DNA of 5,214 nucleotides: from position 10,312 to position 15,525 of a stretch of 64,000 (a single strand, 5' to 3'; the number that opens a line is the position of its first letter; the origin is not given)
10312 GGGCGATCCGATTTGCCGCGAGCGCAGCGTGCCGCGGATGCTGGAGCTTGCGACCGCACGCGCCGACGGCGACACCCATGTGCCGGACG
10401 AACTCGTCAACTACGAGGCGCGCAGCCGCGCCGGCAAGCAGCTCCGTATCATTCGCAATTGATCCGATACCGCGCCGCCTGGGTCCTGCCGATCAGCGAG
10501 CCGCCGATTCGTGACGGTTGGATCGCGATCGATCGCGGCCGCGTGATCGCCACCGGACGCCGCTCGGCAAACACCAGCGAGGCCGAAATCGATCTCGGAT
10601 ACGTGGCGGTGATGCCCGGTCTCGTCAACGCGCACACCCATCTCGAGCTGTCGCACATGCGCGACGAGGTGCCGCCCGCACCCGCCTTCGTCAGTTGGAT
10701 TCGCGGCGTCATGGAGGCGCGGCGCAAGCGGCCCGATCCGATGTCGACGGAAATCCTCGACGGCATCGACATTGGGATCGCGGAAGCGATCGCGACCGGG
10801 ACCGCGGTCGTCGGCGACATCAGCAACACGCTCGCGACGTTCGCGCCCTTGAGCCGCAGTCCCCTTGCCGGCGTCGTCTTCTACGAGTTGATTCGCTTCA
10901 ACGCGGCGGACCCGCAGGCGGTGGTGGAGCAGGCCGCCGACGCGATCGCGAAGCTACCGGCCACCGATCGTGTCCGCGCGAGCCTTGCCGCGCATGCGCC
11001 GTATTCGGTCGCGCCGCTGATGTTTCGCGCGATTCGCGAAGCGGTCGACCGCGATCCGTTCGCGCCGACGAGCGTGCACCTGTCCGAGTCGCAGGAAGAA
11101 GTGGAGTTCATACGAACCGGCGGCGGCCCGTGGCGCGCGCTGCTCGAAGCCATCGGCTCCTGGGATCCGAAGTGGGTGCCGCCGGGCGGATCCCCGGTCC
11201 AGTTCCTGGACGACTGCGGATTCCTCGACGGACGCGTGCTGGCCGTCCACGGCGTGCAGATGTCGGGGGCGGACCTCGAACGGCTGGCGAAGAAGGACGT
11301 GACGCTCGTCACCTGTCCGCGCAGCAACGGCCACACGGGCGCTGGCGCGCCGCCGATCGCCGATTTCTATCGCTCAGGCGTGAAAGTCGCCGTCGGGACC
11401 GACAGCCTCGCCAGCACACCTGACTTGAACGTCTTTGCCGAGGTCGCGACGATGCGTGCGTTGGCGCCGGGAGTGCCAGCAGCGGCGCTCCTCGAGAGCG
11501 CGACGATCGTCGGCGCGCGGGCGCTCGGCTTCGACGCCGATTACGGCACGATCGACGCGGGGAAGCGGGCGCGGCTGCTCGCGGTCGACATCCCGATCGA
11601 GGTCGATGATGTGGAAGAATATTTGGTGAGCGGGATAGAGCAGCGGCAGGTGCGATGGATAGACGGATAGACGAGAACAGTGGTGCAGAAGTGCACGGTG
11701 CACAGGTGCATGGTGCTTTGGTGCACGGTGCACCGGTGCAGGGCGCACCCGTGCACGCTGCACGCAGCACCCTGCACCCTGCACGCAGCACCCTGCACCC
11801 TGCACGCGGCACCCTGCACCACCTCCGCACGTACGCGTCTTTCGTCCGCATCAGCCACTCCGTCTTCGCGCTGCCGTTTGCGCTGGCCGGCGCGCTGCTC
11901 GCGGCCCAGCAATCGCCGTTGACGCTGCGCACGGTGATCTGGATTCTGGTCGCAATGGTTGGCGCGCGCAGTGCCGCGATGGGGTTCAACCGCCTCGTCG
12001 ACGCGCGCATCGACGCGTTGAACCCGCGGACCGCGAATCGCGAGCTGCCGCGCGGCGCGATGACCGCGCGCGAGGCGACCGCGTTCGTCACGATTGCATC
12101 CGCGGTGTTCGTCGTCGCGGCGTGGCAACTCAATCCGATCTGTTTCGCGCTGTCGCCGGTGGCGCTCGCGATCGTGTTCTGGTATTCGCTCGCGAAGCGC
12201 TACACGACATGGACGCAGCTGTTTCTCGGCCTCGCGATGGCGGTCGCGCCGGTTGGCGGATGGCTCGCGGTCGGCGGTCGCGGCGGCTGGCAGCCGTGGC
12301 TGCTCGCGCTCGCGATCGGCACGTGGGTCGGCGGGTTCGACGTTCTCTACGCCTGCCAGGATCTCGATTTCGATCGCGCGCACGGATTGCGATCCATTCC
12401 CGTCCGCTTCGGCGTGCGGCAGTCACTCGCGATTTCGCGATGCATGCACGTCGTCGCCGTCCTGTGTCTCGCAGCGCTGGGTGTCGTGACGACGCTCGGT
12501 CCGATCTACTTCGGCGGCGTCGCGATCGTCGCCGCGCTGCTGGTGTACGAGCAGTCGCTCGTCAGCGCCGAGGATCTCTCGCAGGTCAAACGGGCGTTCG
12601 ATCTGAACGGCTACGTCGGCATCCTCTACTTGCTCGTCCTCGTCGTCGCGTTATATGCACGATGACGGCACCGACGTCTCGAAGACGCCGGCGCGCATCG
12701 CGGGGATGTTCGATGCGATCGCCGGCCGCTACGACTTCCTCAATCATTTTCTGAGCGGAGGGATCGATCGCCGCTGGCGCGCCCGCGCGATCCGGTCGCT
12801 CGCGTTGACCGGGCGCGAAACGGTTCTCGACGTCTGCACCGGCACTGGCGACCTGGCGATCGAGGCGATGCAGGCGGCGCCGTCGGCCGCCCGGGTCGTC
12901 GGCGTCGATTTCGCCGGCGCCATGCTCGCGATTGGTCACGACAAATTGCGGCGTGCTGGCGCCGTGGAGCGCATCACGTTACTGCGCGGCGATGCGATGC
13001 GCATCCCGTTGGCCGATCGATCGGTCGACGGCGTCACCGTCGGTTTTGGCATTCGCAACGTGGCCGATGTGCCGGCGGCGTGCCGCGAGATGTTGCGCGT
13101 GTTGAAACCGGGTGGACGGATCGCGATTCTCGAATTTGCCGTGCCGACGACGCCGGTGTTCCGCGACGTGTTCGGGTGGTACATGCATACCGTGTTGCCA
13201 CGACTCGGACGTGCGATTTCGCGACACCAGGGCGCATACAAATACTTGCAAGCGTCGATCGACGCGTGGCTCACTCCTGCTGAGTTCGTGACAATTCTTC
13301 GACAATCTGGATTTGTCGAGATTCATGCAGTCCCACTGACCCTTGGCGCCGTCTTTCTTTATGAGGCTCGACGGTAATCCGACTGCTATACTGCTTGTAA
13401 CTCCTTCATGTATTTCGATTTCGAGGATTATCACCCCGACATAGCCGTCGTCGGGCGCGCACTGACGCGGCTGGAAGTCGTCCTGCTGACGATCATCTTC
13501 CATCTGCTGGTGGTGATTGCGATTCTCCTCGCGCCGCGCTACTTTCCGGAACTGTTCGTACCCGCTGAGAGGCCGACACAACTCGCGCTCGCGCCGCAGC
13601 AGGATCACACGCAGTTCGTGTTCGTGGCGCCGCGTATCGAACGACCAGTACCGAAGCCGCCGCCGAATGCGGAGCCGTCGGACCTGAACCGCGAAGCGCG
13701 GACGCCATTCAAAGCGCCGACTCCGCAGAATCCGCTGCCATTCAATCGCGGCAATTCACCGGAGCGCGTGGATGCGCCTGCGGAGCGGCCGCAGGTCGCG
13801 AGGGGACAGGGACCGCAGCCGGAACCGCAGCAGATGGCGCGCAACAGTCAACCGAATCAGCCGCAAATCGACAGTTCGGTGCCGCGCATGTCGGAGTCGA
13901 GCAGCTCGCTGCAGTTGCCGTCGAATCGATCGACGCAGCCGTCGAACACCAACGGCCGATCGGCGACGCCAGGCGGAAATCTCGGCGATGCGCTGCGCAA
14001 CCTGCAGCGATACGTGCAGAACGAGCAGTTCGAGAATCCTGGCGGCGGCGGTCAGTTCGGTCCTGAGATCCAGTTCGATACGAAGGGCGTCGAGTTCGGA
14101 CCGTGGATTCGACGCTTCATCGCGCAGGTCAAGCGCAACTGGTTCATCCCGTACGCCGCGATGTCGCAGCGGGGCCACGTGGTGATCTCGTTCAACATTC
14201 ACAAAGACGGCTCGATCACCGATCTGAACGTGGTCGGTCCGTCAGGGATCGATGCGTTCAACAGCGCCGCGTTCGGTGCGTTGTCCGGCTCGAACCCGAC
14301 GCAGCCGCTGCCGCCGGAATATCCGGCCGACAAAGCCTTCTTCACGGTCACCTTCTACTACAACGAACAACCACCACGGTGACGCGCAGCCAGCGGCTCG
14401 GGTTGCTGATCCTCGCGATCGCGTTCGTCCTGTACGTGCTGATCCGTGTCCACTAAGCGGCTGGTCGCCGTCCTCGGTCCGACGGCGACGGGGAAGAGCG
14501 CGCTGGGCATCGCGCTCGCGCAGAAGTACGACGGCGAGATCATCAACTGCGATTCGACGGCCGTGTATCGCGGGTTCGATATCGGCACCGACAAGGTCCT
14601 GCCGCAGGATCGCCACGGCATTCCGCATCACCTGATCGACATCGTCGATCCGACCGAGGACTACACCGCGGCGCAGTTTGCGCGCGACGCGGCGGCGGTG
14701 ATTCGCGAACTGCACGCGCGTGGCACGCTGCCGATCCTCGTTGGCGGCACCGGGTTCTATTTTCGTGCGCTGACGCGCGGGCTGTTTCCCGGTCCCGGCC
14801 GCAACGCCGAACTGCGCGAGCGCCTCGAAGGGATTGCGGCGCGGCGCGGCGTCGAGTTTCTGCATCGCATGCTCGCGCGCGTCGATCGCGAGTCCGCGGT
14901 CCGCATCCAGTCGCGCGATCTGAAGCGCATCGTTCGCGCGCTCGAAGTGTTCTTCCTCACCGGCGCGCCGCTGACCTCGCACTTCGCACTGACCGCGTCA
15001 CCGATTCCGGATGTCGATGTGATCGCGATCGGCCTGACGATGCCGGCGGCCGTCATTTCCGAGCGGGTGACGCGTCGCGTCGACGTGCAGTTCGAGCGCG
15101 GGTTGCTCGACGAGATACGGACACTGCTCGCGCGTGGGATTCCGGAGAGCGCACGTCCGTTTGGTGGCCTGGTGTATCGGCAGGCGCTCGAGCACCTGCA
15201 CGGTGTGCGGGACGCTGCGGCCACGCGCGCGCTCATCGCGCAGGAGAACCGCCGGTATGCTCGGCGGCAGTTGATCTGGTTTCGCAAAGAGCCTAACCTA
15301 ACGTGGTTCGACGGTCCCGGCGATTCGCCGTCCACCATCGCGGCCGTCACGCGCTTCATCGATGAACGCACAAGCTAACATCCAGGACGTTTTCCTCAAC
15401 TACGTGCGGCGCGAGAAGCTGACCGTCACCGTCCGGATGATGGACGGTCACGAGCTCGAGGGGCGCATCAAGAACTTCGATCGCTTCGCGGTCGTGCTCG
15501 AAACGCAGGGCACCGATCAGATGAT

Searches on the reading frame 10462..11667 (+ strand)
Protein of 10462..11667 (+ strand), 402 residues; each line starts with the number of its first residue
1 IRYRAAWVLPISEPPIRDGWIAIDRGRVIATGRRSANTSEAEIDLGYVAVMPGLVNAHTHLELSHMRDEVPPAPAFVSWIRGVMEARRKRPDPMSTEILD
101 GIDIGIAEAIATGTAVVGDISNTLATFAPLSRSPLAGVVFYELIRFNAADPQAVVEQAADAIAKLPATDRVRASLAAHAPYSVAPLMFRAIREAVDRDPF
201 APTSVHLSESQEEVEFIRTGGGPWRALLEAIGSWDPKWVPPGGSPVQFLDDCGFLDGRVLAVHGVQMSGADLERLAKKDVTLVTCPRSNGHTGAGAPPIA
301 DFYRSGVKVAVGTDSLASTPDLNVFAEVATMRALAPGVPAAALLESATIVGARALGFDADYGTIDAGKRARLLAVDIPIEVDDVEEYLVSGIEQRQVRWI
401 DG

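Call 3: search_protein_families(library=pfam, proteins=[window:10462-11667:+], max_evalue=0.01)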
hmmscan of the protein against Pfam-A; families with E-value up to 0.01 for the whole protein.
window:10462-11667:+ (402 aa): 3 families
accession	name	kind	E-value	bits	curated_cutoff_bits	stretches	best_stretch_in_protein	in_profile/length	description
PF01979.26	Amidohydro_1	-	2.7e-40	139.1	25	1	50-377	2-320/345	Amidohydrolase family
PF07969.17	Amidohydro_3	-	1.9e-09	38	29.7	2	257-383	306-450/472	Amidohydrolase family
PF00962.28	A_deaminase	-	0.002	17.7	27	1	271-315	228-276/330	Adenosine deaminase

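Call 4: search_protein_families(library=ncbifam, proteins=[window:10462-11667:+], max_evalue=0.01)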
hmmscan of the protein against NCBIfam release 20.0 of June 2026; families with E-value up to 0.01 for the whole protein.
window:10462-11667:+ (402 aa): 38 families (the best 25 are shown)
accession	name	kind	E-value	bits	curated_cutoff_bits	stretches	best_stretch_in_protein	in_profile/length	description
NF006549.0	PRK09045.1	equivalog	2.9e-47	161.3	540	2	243-377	239-380/444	TRZ/ATZ family hydrolase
NF006269.1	PRK08418.1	equivalog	6e-40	137.2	320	1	49-391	55-390/408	aminofutalosine deaminase family hydrolase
NF004701.0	PRK06038.1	equivalog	5.6e-37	127.5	609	1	6-377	11-367/432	N-ethylammeline chlorohydrolase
NF006252.0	PRK08393.1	equivalog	1.5e-32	113.2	617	1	21-376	23-363/424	N-ethylammeline chlorohydrolase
NF006055.0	PRK08203.1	equivalog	9.2e-26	90.4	532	2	242-376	252-391/455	8-oxoguanine deaminase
NF005211.0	PRK06687.1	equivalog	2.6e-25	89.1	703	1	17-375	20-371/419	TRZ/ATZ family protein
NF006681.0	PRK09229.1-2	equivalog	2.8e-25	89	362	1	242-377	250-388/451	formimidoylglutamate deiminase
NF005557.0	PRK07228.1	equivalog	1.3e-24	86.7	522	2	245-377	237-376/445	5'-deoxyadenosine deaminase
NF004995.0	PRK06380.1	subfamily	1.8e-21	76.6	567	2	242-377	221-362/418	metal-dependent hydrolase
NF006056.0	PRK08204.1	subfamily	1.2e-19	70.5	391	2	246-376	234-380/449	hypothetical protein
TIGR03314.1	Se_ssnA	subfamily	1.3e-19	70.4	455.5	2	242-397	239-402/441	putative selenium metabolism protein SsnA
NF009059.0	PRK12393.1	equivalog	1.4e-19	70.2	543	2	244-374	258-393/460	amidohydrolase family protein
NF012037.0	PRK15493.1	equivalog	2.5e-19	69.4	779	2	242-376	232-372/435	bifunctional S-methyl-5'-thioadenosine deaminase/S-adenosylhomocysteine deaminase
NF004801.0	PRK06151.1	subfamily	1.6e-18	66.8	416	1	243-377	258-403/491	chlorohydrolase family protein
NF005540.0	PRK07203.1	equivalog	1.9e-17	63.1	444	2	246-398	244-404/444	putative aminohydrolase SsnA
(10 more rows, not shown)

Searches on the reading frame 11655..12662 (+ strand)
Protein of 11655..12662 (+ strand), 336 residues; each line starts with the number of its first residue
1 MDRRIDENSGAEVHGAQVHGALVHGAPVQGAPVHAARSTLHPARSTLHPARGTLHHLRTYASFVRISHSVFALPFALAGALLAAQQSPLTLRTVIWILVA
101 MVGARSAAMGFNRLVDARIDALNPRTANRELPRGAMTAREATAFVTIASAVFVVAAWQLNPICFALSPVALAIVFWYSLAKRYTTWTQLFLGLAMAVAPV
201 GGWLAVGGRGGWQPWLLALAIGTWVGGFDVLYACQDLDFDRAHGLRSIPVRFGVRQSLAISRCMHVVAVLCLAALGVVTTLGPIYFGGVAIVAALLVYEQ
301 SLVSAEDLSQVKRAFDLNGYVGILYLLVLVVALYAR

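Call 3: search_protein_families(library=pfam, proteins=[window:11655-12662:+], max_evalue=0.01)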
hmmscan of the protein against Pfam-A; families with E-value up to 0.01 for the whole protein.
window:11655-12662:+ (336 aa): 1 family
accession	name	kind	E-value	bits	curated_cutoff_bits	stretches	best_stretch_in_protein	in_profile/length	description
PF01040.23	UbiA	-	6.4e-59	199.7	34.2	1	72-315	1-244/250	UbiA prenyltransferase family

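Call 4: search_protein_families(library=ncbifam, proteins=[window:11655-12662:+], max_evalue=0.01)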
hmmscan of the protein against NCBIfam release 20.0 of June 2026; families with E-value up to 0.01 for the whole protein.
window:11655-12662:+ (336 aa): 27 families (the best 25 are shown)
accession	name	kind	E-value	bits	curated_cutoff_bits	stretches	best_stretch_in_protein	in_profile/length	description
NF009524.0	PRK12886.1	equivalog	4.1e-95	318.5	387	1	53-331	4-282/291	prenyltransferase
NF009526.0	PRK12888.1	equivalog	9.6e-95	317.4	364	1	54-333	12-294/301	4-hydroxybenzoate octaprenyltransferase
TIGR01475.1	ubiA_other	subfamily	3.9e-90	302.1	180.8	1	57-333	2-280/282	UbiA-like polyprenyltransferase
NF041584.1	MqnP_SCO4491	exception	1.6e-85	287.3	420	1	57-333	3-282/285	menaquinone biosynthesis prenyltransferase MqnP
NF041586.1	MqnP_DT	exception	6.6e-82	275.3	430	1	58-331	1-274/277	menaquinone biosynthesis prenyltransferase MqnP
NF041585.1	MqnP_Cj_Hp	exception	1.1e-67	228.5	375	1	58-331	2-279/281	menaquinone biosynthesis prenyltransferase MqnP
NF009515.0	PRK12874.1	equivalog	3.8e-67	226.7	392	1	54-333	5-288/291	4-hydroxybenzoate polyprenyltransferase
NF009609.0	PRK13106.1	equivalog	1.3e-60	205.4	349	1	55-329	13-291/301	prenyltransferase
NF009532.0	PRK12895.1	equivalog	7.7e-55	186.3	414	1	58-333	4-280/286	prenyltransferase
TIGR01474.1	ubiA_proteo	equivalog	6.8e-43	147.2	275.45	1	73-332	21-280/282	4-hydroxybenzoate octaprenyltransferase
NF009517.0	PRK12876.1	equivalog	7.9e-31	107.6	419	1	67-330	14-293/300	prenyltransferase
TIGR01473.1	cyoE_ctaB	equivalog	2.3e-22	80.1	210.3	1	60-333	3-277/281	heme o synthase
NF009521.0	PRK12882.1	equivalog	4.4e-20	72.1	296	1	56-319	4-266/280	geranylgeranylglycerol-phosphate geranylgeranyltransferase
NF009523.0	PRK12884.1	equivalog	9.3e-20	71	269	1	56-315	3-259/279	prenyltransferase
NF003349.0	PRK04375.1-2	equivalog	2.9e-17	62.8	246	1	73-333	41-306/318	heme o synthase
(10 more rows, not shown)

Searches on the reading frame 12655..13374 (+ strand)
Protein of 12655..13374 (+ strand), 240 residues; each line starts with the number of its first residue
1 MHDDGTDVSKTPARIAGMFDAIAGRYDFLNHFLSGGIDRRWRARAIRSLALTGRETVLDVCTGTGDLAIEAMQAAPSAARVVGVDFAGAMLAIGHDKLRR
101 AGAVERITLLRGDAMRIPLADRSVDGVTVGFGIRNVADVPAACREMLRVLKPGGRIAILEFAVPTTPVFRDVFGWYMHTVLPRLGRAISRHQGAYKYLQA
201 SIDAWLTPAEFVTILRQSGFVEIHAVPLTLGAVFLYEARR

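Call 3: search_protein_families(library=pfam, proteins=[window:12655-13374:+], max_evalue=0.01)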
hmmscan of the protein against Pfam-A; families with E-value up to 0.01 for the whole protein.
window:12655-13374:+ (240 aa): 10 families
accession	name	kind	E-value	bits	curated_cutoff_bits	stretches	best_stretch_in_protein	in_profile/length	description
PF01209.24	Ubie_methyltran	-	1.4e-56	191.9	20.1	1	13-235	7-228/233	ubiE/COQ5 methyltransferase family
PF13649.12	Methyltransf_25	-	5.7e-20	72.3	27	1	57-154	1-97/97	Methyltransferase domain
PF08241.18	Methyltransf_11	-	3.9e-18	66.3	21.2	1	58-158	1-95/95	Methyltransferase domain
PF13847.12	Methyltransf_31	-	3.9e-13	49.7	27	1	54-162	4-113/145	Methyltransferase domain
PF08242.18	Methyltransf_12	-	2.2e-08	35.2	30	1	58-156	1-98/98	Methyltransferase domain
PF13489.12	Methyltransf_23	-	1.4e-07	31.8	27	1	51-165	20-123/164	Methyltransferase domain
PF01135.25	PCMT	-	0.00036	20.8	20.3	1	43-157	63-170/210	Protein-L-isoaspartate(D-aspartate) O-methyltransferase (PCMT)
PF00891.24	Methyltransf_2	-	0.00083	19.2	22.3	1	43-167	52-173/210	O-methyltransferase domain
PF01170.24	UPF0020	-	0.0013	18.9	22.3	1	55-127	30-125/197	RMKL-like, methyltransferase domain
PF05148.21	Methyltransf_8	-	0.0054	17.1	27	1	112-161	111-159/219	Hypothetical methyltransferase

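Call 4: search_protein_families(library=ncbifam, proteins=[window:12655-13374:+], max_evalue=0.01)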
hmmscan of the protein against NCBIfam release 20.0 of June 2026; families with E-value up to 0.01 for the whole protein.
window:12655-13374:+ (240 aa): 41 families (the best 25 are shown)
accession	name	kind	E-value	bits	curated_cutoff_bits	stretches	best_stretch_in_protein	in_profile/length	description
NF001244.0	PRK00216.1-5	equivalog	3.2e-70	236.1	216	1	10-236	5-231/236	bifunctional demethylmenaquinone methyltransferase/2-methoxy-6-polyprenyl-1,4-benzoquinol methylase UbiE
TIGR01934.1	MenG_MenH_UbiE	subfamily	4.5e-70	235.4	158.35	1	15-238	1-221/223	ubiquinone/menaquinone biosynthesis methyltransferase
NF052510.1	methyltran_MpqE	exception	1.4e-61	207.9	335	1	15-238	8-232/234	methyl-plastoquinone biosynthesis methyltransferase MpqE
NF001241.0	PRK00216.1-2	equivalog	8.5e-59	199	327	1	7-239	5-228/231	demethylmenaquinone methyltransferase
NF001242.0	PRK00216.1-3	equivalog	3.2e-53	180.7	351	1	15-236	30-253/258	bifunctional demethylmenaquinone methyltransferase/2-methoxy-6-polyprenyl-1,4-benzoquinol methylase UbiE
NF001243.0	PRK00216.1-4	equivalog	1.8e-50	171.5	235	1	13-233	7-226/237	demethylmenaquinone methyltransferase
NF001240.0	PRK00216.1-1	equivalog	2.2e-50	171.1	378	1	12-237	22-247/251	bifunctional demethylmenaquinone methyltransferase/2-methoxy-6-polyprenyl-1,4-benzoquinol methylase UbiE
TIGR02752.1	MenG_heptapren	equivalog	6.8e-48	163.2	419.85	1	13-233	5-224/231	demethylmenaquinone methyltransferase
NF043040.1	corrin_prot_MT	hypoth_equivalog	9.4e-17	61.2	180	1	21-171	10-160/216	corrinoid protein-associated methyltransferase CpaM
NF041537.1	ArsM_AhpD_UU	exception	1.1e-15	57.3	510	1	52-160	75-182/345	arsenite methyltransferase/AhpD domain selenoprotein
NF008823.0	PRK11873.1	subfamily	1.7e-15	57.2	263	1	52-159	76-182/272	arsenite methyltransferase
NF004452.0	PRK05785.1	equivalog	6.8e-14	51.9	207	1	9-236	5-220/228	hypothetical protein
TIGR02469.1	CbiT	equivalog_domain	1.1e-11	45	78.3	1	42-158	8-120/124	precorrin-6Y C5,15-methyltransferase (decarboxylating) subunit CbiT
NF047649.1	MTase_UXPK_star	exception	3.2e-11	42.8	460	1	53-159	77-182/283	methyltransferase/UXPK-star double selenoprotein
NF045667.1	MTase_DVU1556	equivalog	5.5e-11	42.3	155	1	43-158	12-119/213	DVU_1556 family methyltransferase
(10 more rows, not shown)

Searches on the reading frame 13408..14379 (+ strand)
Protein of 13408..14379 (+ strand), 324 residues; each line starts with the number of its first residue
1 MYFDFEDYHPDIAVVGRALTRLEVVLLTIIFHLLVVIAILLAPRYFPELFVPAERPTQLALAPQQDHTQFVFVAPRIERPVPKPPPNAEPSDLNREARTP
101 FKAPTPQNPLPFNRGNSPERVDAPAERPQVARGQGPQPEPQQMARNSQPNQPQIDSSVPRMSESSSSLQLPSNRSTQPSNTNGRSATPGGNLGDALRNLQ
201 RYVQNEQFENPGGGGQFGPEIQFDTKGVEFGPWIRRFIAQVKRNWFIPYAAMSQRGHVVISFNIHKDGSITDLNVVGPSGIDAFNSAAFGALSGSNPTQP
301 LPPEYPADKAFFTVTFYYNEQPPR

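Call 13: search_protein_families(library=pfam, proteins=[window:13408-14379:+], max_evalue=0.001)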
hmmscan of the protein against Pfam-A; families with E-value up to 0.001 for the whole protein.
window:13408-14379:+ (324 aa): 2 families
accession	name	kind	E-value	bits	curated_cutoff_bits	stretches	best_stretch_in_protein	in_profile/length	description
PF13103.11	TonB_2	-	1.8e-09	38.1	22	1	232-316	3-85/85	TonB C terminal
PF03544.19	TonB_C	-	2.5e-07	31.5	24.6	1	251-318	11-77/79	Gram-negative bacterial TonB protein C-terminal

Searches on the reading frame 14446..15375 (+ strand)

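Call 13: search_protein_families(library=pfam, proteins=[window:14446-15375:+], max_evalue=0.001)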
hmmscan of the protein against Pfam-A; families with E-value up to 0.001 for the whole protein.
window:14446-15375:+ (310 aa): 1 family
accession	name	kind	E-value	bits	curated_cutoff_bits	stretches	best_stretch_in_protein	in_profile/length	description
PF01715.23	IPPT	-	3.2e-73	246.8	23.6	1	40-282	2-243/243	IPP transferase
